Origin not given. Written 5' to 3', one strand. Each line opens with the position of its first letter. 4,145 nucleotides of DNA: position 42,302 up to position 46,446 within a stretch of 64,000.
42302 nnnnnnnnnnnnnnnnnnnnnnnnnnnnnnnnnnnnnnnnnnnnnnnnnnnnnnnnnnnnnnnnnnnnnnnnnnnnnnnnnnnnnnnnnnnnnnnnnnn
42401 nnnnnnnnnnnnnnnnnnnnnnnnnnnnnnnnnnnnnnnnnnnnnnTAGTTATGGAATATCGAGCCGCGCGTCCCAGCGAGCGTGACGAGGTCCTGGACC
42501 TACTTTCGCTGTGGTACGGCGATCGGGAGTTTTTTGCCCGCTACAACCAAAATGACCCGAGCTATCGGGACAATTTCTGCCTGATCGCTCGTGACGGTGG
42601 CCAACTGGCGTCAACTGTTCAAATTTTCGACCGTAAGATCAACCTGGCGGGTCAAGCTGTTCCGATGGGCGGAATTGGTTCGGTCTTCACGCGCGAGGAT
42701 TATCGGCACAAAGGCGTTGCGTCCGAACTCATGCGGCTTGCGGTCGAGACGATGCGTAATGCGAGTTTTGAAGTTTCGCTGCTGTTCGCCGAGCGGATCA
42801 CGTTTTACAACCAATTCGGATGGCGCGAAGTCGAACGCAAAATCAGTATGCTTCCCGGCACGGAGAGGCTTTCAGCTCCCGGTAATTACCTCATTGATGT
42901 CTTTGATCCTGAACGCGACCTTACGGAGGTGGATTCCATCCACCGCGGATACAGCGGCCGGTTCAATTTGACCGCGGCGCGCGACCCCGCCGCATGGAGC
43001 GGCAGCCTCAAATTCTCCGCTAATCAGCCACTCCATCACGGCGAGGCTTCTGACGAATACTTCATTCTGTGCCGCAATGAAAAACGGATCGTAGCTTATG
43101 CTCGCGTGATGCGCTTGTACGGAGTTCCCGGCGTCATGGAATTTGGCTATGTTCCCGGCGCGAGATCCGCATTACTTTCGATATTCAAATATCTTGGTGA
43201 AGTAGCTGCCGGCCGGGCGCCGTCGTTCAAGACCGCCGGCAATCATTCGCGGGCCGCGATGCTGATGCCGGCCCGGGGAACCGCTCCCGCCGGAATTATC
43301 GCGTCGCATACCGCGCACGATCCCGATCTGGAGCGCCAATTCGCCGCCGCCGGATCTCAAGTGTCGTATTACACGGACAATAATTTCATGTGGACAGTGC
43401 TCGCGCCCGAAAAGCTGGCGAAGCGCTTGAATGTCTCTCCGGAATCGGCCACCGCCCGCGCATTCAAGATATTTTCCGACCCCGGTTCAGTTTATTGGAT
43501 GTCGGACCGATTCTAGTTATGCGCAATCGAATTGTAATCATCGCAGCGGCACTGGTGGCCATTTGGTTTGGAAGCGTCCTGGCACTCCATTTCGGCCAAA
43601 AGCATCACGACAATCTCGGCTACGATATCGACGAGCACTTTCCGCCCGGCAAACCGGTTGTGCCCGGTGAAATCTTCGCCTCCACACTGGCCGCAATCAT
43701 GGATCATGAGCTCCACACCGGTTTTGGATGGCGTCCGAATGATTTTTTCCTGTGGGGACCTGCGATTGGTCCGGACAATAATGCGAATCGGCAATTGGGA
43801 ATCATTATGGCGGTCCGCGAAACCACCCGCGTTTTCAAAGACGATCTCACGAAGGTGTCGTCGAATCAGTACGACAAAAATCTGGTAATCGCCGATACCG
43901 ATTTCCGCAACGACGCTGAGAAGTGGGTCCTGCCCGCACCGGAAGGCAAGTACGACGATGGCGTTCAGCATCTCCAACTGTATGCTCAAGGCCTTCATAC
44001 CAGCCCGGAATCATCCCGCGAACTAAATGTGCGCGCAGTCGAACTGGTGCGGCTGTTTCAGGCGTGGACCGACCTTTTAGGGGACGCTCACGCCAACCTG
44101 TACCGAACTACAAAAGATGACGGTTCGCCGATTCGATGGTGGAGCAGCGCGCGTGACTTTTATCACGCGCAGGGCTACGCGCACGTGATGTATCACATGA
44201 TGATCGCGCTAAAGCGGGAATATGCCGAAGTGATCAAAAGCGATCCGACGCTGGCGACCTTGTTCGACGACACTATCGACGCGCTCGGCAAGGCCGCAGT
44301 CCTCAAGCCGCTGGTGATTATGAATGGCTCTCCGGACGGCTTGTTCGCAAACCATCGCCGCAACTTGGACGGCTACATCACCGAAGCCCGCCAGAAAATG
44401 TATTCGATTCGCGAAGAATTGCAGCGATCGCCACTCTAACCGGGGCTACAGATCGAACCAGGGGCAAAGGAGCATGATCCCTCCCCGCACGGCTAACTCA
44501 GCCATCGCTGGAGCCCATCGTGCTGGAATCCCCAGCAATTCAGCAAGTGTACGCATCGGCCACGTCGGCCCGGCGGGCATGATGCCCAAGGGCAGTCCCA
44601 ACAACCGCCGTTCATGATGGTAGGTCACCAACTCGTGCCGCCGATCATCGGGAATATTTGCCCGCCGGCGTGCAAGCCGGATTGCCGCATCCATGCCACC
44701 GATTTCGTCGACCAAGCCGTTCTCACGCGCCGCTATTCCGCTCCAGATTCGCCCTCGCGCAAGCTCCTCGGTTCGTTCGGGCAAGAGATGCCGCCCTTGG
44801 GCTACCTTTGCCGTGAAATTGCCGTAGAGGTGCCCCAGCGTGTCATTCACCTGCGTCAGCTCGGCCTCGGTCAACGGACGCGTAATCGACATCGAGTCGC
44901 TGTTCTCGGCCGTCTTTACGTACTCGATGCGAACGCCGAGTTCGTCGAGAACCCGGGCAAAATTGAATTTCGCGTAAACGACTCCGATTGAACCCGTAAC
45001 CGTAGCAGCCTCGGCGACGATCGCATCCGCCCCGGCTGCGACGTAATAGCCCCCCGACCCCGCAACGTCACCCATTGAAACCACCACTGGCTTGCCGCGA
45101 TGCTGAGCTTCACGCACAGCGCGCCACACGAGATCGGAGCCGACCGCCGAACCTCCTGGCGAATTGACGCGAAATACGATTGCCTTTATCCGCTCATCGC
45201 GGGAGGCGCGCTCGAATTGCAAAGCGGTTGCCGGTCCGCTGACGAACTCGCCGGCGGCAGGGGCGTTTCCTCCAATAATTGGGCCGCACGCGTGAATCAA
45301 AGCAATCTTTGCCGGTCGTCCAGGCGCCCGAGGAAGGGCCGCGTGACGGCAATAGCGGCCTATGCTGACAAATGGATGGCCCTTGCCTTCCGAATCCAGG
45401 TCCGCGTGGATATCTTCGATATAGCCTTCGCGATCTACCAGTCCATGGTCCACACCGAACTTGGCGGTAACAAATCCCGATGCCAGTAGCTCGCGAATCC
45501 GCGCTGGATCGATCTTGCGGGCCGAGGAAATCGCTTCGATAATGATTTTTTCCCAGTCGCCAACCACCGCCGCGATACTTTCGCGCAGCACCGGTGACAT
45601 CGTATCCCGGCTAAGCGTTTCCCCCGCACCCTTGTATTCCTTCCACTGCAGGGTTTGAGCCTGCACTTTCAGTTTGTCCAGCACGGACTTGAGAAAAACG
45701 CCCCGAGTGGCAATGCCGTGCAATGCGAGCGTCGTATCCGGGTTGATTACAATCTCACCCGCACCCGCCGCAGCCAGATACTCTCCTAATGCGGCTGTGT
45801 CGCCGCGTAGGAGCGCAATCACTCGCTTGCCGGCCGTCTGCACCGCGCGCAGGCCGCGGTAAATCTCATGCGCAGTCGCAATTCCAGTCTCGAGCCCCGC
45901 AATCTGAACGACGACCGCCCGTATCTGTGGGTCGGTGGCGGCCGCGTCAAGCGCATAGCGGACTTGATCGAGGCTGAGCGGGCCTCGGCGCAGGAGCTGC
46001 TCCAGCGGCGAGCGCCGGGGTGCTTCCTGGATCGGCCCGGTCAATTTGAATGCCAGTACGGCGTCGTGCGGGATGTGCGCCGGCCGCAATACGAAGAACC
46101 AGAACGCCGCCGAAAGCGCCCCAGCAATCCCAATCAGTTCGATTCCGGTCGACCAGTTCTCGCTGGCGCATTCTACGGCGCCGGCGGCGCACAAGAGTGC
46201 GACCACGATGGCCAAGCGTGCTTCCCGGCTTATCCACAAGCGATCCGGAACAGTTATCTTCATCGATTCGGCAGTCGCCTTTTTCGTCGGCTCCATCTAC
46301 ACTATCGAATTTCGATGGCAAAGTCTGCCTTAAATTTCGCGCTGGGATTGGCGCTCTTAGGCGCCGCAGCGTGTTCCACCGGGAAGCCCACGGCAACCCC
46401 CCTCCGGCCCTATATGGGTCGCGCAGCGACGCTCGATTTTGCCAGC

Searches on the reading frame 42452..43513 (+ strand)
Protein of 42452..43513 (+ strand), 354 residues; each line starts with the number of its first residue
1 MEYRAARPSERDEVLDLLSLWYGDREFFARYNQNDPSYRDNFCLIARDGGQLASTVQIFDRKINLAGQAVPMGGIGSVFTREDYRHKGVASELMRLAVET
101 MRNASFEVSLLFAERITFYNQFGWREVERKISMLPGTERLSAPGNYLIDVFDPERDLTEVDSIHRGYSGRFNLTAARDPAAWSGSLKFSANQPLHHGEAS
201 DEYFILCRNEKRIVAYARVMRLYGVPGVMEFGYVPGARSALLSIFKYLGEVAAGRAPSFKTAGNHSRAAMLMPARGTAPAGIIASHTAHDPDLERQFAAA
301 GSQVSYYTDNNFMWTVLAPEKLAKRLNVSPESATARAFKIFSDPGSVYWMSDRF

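Call 9: search_protein_families(library=pfam, proteins=[window:42452-43513:+], max_evalue=0.001)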
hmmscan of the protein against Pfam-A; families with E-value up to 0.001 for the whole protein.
window:42452-43513:+ (354 aa): 4 families
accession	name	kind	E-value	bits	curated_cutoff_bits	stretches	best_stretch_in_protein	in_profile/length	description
PF13527.13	Acetyltransf_9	-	1.3e-25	90.3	25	1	2-125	1-125/127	Acetyltransferase (GNAT) domain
PF00583.31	Acetyltransf_1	-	2.2e-10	41.3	20.7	1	31-123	21-115/116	Acetyltransferase (GNAT) family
PF13508.13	Acetyltransf_7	-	1.2e-07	32.5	27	1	41-126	3-84/84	Acetyltransferase (GNAT) domain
PF13673.13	Acetyltransf_10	-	3.7e-06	27.4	23.6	1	40-130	30-113/128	Acetyltransferase (GNAT) domain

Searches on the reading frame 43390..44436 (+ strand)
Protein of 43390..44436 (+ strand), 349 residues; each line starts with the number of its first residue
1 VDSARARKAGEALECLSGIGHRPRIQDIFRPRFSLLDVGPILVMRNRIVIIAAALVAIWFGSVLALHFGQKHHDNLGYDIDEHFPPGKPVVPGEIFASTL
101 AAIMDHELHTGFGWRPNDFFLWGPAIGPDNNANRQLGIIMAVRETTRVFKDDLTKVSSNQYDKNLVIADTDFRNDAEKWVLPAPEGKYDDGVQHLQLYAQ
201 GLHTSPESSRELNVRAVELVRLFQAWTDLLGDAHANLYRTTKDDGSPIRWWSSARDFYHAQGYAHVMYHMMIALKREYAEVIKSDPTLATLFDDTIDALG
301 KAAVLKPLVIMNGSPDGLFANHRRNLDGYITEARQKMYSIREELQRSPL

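Call 11: search_protein_families(library=pfam, proteins=[window:43390-44436:+], max_evalue=0.00001)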
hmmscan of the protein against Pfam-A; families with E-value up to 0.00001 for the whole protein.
window:43390-44436:+ (349 aa): 1 family
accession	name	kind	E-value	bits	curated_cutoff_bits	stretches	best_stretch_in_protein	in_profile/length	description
PF10095.14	DUF2333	-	1.5e-28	100.2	22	2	87-237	49-198/330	Uncharacterized protein conserved in bacteria (DUF2333)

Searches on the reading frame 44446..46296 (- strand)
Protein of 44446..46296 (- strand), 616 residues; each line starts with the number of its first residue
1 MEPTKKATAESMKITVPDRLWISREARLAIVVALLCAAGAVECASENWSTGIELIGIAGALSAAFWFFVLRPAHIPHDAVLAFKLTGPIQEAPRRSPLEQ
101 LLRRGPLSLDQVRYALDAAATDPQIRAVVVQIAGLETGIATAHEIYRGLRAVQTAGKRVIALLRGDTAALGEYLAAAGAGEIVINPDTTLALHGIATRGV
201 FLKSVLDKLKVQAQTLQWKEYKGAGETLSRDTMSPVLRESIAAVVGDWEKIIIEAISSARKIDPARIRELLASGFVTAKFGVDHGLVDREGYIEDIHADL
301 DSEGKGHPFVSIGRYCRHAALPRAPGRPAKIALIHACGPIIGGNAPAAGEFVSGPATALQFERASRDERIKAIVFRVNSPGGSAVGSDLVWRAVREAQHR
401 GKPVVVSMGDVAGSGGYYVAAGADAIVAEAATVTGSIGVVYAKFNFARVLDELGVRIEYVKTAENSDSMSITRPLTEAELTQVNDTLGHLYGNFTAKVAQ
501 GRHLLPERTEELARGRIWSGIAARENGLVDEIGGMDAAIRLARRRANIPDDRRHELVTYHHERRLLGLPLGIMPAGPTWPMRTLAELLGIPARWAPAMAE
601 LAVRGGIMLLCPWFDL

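Call 11: search_protein_families(library=pfam, proteins=[window:44446-46296:-], max_evalue=0.00001)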
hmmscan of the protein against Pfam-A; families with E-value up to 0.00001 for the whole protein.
window:44446-46296:- (616 aa): 1 family
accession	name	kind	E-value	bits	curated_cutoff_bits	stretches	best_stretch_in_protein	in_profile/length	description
PF01343.23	Peptidase_S49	-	6.9e-67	224.6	24.9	2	397-547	2-152/154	Peptidase family S49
